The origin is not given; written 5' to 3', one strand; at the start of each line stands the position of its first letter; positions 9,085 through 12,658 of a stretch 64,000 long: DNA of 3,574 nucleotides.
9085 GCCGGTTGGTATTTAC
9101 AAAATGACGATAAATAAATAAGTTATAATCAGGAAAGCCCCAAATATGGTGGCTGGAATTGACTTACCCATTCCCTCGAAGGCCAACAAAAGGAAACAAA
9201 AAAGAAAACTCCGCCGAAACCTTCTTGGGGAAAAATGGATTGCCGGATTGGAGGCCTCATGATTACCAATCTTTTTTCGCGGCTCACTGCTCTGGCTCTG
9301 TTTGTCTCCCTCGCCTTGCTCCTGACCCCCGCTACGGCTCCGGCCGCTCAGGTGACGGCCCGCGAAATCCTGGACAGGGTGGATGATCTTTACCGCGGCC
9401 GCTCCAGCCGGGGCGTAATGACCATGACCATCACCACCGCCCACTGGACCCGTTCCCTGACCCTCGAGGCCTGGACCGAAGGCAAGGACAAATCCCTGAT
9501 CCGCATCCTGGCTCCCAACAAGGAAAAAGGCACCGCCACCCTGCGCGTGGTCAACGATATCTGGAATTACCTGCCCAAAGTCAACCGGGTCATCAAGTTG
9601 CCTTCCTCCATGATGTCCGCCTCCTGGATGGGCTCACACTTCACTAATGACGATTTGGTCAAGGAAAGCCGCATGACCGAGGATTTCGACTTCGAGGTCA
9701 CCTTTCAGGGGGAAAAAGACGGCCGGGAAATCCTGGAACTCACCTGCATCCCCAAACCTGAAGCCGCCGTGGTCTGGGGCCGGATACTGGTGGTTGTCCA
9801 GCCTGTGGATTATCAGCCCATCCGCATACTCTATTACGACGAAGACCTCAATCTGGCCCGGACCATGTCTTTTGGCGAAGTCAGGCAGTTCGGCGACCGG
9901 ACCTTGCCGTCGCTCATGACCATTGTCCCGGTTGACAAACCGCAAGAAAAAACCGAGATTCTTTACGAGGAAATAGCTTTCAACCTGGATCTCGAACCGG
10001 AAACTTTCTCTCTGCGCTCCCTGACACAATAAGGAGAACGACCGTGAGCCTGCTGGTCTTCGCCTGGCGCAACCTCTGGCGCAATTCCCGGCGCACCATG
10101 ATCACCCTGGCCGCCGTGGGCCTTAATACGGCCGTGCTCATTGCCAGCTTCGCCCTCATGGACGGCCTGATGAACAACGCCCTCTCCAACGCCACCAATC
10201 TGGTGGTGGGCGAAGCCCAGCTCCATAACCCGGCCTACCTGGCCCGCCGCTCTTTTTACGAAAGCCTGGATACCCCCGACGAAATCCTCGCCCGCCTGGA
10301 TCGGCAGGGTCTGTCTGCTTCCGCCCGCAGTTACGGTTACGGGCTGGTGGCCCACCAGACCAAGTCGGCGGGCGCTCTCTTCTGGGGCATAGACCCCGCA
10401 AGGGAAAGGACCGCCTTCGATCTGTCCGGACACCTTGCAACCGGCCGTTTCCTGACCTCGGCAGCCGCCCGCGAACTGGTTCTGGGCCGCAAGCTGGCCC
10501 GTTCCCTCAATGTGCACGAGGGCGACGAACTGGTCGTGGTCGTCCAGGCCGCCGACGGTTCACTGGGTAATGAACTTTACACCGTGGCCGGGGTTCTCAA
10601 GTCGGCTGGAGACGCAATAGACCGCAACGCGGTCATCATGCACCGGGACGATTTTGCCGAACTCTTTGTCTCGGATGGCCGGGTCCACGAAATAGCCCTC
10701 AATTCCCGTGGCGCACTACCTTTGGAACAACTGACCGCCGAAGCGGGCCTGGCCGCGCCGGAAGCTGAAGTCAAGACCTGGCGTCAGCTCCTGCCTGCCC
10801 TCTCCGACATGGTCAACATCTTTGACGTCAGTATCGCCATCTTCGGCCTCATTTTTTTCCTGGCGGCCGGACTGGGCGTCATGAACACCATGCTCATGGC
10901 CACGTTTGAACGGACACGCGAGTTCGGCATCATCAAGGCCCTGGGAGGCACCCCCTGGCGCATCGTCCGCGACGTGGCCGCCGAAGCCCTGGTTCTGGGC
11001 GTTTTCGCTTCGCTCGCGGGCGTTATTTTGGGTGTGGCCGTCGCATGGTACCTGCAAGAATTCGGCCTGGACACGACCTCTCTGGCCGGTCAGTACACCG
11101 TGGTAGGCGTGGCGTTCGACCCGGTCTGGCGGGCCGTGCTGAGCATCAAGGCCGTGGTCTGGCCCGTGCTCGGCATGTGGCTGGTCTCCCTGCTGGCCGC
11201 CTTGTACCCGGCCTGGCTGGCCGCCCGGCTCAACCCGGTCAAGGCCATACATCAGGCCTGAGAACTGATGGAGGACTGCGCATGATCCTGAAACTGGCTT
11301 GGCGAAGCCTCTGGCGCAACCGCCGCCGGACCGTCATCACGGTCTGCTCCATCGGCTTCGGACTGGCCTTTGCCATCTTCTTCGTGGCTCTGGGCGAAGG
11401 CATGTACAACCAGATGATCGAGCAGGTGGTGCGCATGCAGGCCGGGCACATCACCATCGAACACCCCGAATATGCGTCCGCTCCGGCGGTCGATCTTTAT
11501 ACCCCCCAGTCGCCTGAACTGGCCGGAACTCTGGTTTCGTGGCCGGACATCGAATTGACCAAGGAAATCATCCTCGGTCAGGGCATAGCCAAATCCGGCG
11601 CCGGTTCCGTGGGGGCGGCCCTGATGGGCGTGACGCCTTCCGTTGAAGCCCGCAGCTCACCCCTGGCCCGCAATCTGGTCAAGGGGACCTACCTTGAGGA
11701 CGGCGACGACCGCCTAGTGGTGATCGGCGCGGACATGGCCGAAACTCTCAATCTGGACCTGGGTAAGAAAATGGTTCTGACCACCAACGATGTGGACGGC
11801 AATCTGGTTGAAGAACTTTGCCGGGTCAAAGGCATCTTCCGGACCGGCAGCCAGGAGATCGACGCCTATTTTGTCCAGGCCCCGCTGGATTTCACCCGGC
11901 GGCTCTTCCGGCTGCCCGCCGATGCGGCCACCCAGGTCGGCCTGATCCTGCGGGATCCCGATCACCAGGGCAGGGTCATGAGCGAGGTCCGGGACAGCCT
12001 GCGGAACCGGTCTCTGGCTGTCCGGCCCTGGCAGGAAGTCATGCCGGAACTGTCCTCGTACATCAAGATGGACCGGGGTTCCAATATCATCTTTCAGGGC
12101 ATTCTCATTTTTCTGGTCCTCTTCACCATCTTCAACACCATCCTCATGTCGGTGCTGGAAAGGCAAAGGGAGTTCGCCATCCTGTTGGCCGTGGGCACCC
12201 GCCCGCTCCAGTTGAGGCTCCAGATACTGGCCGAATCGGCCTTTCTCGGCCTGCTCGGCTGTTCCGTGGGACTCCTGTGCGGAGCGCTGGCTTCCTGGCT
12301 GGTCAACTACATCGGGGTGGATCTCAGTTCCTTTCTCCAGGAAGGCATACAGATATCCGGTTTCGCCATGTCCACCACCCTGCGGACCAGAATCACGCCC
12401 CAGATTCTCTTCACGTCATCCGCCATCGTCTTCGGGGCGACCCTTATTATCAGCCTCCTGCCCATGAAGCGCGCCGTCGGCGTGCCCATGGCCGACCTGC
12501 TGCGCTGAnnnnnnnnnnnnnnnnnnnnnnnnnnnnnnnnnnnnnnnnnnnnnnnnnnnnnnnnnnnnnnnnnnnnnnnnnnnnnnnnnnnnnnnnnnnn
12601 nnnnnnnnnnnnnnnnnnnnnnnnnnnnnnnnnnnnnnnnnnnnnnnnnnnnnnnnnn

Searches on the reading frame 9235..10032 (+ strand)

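Call 61: search_protein_families(library=pfam, proteins=[window:9235-10032:+], max_evalue=0.00001)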
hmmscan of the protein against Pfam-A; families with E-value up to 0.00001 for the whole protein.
window:9235-10032:+ (265 aa): 1 family
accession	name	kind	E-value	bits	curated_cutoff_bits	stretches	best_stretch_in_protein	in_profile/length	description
PF17131.11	LolA_like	-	1.6e-45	155.5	30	1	83-264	1-183/184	Outer membrane lipoprotein-sorting protein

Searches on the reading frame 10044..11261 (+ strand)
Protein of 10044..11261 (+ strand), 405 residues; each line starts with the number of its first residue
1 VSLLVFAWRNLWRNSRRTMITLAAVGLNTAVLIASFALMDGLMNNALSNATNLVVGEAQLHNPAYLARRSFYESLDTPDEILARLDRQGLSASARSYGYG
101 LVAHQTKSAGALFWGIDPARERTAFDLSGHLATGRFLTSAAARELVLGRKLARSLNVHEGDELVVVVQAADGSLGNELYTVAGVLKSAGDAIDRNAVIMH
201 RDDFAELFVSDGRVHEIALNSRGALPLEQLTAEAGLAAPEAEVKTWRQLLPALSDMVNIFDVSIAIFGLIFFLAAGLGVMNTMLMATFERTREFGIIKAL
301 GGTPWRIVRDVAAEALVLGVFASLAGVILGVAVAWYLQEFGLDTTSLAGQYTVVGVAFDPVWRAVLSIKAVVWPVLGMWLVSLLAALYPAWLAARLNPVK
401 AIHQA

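Call 61: search_protein_families(library=pfam, proteins=[window:10044-11261:+], max_evalue=0.00001)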
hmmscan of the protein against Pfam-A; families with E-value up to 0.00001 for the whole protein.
window:10044-11261:+ (405 aa): 2 families
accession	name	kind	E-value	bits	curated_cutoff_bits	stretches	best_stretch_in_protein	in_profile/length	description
PF02687.27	FtsX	-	2.3e-17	63.6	25.5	1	266-398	2-120/120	FtsX-like permease C-terminal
PF12704.14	MacB_PCD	-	7.6e-11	43.1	27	1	18-224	1-194/207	MacB-like periplasmic core domain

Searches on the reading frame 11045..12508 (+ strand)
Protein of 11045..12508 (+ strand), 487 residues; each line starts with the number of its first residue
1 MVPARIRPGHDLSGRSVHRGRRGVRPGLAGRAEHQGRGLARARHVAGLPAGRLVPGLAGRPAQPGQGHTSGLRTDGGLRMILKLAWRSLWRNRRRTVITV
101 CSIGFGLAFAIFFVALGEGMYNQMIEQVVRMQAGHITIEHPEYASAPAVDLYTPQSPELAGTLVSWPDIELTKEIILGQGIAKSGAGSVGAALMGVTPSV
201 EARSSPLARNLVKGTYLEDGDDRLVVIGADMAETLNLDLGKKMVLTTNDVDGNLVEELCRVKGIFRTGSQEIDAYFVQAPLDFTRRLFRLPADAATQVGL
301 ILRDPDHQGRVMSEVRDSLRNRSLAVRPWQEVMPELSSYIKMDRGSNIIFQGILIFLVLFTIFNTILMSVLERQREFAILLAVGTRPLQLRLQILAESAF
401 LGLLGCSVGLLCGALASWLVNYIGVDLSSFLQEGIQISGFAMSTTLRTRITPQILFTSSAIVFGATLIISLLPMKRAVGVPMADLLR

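Call 61: search_protein_families(library=pfam, proteins=[window:11045-12508:+], max_evalue=0.00001)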
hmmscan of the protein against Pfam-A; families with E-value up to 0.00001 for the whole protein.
window:11045-12508:+ (487 aa): 2 families
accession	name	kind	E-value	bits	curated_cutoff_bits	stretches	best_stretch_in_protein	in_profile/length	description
PF02687.27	FtsX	-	2.2e-16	60.4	25.5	1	349-479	2-117/120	FtsX-like permease C-terminal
PF12704.14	MacB_PCD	-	1.6e-13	51.9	27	1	96-317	1-206/207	MacB-like periplasmic core domain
